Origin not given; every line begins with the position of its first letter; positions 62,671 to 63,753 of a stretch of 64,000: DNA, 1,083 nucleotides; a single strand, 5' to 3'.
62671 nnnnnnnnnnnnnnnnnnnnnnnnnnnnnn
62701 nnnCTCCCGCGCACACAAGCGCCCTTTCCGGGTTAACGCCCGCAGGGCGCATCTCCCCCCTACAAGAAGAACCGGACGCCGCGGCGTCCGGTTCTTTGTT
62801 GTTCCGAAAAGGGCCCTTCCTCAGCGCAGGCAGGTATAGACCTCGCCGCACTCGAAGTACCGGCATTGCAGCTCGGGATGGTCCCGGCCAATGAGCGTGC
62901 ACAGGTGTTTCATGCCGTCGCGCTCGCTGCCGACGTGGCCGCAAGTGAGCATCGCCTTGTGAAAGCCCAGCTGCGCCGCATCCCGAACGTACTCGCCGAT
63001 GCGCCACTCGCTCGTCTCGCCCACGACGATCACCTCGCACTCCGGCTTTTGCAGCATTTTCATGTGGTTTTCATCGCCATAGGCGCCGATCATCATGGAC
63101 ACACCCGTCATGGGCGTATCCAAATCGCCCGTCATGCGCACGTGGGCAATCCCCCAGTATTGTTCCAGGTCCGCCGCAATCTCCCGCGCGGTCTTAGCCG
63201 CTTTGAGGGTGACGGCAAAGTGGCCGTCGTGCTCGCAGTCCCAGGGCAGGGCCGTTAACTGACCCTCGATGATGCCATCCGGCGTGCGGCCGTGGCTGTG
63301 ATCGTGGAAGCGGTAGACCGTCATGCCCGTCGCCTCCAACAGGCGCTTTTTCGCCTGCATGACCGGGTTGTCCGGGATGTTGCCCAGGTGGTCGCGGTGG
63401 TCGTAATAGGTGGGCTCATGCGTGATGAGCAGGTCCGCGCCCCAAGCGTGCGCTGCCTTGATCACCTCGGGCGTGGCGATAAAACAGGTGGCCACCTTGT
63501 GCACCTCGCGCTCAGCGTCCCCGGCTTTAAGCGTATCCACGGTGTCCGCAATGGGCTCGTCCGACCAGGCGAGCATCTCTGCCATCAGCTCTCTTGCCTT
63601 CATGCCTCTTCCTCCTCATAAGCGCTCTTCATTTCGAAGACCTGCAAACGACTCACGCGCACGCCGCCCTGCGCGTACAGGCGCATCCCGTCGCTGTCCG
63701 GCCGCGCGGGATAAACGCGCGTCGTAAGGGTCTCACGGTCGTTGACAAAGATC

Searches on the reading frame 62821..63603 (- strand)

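Call 74: search_protein_families(library=pfam, proteins=[window:62821-63603:-], max_evalue=0.00001)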
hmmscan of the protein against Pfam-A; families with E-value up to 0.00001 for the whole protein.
window:62821-63603:- (260 aa): 1 family
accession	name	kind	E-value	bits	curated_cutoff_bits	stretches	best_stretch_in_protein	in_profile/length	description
PF01784.24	DUF34_NIF3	-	3.2e-16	60.2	23.4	1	5-244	5-241/256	Duf34/NIF3 (NGG1p interacting factor 3)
